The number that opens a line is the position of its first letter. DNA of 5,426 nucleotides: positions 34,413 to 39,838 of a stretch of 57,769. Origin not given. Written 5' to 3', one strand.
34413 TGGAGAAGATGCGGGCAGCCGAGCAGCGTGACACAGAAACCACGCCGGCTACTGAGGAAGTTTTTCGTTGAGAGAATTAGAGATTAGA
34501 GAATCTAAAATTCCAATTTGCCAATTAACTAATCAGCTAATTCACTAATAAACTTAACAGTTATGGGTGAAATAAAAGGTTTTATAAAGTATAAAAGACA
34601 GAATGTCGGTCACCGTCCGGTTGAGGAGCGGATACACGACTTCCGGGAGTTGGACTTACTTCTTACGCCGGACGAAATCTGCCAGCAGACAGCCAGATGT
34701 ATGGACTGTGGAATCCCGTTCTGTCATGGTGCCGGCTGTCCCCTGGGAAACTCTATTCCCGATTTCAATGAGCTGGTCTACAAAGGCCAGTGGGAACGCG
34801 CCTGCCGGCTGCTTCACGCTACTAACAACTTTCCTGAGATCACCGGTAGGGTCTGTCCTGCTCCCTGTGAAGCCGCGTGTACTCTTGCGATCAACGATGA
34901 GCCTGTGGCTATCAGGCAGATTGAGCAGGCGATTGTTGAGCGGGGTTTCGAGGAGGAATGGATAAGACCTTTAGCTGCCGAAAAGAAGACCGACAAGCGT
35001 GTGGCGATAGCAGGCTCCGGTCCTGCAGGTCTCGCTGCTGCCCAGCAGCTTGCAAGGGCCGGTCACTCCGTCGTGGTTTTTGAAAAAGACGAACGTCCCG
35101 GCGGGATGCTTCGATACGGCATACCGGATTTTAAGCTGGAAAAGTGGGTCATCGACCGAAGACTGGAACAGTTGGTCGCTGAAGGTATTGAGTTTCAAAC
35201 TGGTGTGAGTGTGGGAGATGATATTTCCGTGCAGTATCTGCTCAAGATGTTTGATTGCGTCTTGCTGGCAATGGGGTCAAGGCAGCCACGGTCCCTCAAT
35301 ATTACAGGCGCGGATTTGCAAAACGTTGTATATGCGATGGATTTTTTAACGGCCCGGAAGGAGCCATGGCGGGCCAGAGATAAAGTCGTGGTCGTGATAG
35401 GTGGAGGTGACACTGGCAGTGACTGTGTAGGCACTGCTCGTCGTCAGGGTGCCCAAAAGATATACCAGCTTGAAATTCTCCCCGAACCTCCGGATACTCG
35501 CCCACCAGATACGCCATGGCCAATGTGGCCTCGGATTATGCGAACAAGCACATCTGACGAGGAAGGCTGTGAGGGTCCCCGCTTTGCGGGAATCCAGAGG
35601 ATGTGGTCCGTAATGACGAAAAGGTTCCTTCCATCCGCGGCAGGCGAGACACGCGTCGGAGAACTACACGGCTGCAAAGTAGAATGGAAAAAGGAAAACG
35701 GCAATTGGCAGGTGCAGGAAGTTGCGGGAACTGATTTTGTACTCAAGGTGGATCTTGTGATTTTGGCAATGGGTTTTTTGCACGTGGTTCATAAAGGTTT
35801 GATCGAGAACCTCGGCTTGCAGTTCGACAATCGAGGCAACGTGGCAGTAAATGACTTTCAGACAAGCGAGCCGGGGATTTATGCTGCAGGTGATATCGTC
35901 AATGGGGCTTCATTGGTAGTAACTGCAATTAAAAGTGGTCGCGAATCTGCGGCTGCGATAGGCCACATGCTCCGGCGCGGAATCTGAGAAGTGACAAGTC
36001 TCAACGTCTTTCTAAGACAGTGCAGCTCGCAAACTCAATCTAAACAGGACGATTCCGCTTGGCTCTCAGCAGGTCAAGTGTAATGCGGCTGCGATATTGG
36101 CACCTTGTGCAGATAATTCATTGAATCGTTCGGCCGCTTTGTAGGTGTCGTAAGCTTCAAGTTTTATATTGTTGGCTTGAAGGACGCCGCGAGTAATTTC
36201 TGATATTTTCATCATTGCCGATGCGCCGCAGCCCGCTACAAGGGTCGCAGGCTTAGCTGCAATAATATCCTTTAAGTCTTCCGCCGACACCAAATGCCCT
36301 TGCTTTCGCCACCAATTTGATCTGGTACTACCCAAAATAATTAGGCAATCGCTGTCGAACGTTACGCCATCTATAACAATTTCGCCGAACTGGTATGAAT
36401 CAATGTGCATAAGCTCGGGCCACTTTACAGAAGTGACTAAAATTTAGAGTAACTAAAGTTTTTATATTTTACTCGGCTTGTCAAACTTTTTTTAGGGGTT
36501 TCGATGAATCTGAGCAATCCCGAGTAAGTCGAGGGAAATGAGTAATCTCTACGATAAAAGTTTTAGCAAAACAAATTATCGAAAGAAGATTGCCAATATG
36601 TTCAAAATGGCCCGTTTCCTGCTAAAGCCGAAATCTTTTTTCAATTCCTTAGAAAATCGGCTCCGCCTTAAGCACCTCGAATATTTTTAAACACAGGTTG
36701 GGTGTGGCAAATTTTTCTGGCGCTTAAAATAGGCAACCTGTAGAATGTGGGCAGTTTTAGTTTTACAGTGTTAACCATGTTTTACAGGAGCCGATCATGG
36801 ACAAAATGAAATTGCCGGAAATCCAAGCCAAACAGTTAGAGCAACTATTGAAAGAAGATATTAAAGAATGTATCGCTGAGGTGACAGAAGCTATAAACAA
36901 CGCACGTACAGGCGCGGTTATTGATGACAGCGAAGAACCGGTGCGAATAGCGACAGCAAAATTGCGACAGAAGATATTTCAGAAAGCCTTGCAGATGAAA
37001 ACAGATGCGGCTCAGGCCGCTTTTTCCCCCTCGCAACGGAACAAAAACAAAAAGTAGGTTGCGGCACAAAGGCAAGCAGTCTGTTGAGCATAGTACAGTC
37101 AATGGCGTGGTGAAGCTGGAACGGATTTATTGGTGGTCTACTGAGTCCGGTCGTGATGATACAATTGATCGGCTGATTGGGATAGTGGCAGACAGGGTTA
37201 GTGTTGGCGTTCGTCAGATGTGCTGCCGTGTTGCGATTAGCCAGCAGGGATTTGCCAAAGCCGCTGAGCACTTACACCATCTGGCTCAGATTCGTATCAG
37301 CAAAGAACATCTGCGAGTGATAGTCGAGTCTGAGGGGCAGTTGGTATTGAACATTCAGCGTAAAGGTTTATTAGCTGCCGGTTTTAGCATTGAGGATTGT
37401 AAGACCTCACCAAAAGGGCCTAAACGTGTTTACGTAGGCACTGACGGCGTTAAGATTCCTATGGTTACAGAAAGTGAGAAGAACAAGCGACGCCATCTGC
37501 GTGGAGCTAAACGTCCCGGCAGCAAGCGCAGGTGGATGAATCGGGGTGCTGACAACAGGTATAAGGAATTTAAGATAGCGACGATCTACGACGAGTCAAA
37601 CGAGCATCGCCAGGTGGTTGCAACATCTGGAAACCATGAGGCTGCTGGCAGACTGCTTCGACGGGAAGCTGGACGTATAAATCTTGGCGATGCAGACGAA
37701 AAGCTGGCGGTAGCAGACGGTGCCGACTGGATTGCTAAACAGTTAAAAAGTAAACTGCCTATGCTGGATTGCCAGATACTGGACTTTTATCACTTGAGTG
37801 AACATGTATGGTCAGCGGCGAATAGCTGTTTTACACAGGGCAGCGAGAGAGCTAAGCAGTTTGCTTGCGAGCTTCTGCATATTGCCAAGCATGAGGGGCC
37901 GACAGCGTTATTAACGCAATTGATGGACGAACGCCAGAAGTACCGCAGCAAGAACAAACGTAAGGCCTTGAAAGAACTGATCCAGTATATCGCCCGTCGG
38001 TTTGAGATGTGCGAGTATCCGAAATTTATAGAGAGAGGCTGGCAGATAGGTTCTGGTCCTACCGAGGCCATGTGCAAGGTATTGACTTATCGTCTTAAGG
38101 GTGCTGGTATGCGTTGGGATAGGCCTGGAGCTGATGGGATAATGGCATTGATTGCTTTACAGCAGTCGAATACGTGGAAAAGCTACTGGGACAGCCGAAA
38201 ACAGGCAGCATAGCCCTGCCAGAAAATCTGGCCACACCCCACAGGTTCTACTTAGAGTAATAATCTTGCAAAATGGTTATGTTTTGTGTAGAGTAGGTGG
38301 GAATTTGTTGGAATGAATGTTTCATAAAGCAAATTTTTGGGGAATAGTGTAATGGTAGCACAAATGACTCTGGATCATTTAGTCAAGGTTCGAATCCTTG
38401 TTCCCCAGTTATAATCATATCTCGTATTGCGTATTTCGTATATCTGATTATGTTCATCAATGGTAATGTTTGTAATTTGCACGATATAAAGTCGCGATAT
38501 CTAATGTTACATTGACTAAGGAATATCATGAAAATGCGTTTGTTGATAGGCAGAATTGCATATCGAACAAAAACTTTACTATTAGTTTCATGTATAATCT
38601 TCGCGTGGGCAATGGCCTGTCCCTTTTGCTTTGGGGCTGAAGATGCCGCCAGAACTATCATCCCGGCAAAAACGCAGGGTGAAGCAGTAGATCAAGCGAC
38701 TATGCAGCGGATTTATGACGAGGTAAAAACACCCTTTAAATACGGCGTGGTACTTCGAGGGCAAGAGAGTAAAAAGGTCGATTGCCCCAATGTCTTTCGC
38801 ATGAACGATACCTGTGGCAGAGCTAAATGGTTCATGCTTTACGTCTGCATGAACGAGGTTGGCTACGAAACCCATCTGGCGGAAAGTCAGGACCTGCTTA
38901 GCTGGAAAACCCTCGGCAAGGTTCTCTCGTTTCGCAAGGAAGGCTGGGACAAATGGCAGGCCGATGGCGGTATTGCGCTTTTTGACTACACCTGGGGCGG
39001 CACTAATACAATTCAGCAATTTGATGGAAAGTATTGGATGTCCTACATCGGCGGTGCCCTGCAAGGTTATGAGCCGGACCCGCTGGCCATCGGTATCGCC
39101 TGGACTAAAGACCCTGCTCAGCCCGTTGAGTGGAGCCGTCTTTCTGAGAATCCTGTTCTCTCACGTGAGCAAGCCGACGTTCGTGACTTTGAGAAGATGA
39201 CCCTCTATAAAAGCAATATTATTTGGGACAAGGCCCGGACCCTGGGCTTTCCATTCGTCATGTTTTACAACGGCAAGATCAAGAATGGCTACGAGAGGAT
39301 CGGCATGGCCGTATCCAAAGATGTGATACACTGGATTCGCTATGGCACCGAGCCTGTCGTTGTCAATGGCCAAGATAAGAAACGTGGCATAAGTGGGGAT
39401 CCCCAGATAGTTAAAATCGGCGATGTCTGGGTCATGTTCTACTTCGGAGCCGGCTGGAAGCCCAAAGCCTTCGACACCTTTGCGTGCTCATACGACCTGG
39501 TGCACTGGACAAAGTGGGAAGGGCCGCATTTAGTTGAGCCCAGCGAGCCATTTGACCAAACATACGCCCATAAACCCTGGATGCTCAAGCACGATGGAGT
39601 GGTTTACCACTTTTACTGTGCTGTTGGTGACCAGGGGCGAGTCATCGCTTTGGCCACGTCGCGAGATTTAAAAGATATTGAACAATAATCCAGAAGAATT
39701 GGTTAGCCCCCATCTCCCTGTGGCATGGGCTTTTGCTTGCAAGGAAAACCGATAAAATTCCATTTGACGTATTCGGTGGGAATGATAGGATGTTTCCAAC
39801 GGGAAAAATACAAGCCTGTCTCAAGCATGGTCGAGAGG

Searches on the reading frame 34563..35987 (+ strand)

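Call 23: search_protein_families(library=pfam, proteins=[window:34563-35987:+], max_evalue=0.001)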
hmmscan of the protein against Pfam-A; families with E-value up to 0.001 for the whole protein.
window:34563-35987:+ (474 aa): 15 families
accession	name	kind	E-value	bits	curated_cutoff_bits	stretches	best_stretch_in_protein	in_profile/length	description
PF07992.20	Pyr_redox_2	-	8.5e-28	98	26.1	2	146-308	2-176/291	Pyridine nucleotide-disulphide oxidoreductase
PF14691.11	Fer4_20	-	9.7e-25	87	25.8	1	23-132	1-112/113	Dihydroprymidine dehydrogenase domain II, 4Fe-4S cluster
PF13450.12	NAD_binding_8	-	5.4e-10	39.8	21.9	1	149-183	1-35/68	NAD(P)-binding Rossmann-like domain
PF01593.30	Amino_oxidase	-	1.8e-09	37.9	19.8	1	155-181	2-28/443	Flavin containing amine oxidoreductase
PF13738.12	Pyr_redox_3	-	2.8e-09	37.1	30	0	149-177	2-31/305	Pyridine nucleotide-disulphide oxidoreductase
PF12831.13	FAD_oxidored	-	3.8e-08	33.5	27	1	147-187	2-42/416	FAD dependent oxidoreductase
PF01266.30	DAO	-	6.8e-07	29.6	27.9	1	146-187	1-50/353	FAD dependent oxidoreductase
PF00070.33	Pyr_redox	-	1.8e-06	28.8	22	0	146-180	1-35/82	Pyridine nucleotide-disulphide oxidoreductase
PF00890.30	FAD_binding_2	-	6.5e-06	26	20.4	1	147-181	2-36/414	FAD binding domain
PF01494.25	FAD_binding_3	-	6.9e-06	25.9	22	1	146-178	3-35/349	FAD binding domain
PF03486.20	HI0933_like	-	1.6e-05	24.9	50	1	146-181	2-37/244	HI0933-like protein Rossmann domain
PF03853.21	YjeF_N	-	3.7e-05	24.2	24.9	0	266-294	17-47/169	YjeF-related protein N-terminus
PF01946.23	Thi4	-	4.7e-05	23.2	26.2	1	144-190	17-64/235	Thi4 family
PF13241.12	NAD_binding_7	-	0.0001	23.3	22.1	0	143-178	6-44/104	Putative NAD(P)-binding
PF01262.27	AlaDh_PNT_C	-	0.00047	20.1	23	0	145-177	29-61/214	Alanine dehydrogenase/PNT, C-terminal domain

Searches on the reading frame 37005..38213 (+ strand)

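Call 24: search_protein_families(library=pfam, proteins=[window:37005-38213:+], max_evalue=0.001)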
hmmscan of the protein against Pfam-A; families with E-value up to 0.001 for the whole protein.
window:37005-38213:+ (402 aa): 1 family
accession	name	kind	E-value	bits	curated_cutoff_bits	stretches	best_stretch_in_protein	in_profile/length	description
PF06782.17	UPF0236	-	1.2e-10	41.3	24.3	1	15-179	43-204/400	Uncharacterised protein family (UPF0236)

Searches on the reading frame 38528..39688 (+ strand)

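Call 24: search_protein_families(library=pfam, proteins=[window:38528-39688:+], max_evalue=0.001)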
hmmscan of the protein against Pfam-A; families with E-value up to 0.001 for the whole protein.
window:38528-39688:+ (386 aa): 2 families
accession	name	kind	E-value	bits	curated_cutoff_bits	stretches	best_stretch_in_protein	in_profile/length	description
PF04041.19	Glyco_hydro_130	-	6.1e-08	32.4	26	1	241-311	51-121/320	beta-1,4-mannooligosaccharide phosphorylase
PF00251.26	Glyco_hydro_32N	-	2.2e-05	24.6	22.1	0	237-330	80-172/307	Glycosyl hydrolases family 32 N-terminal domain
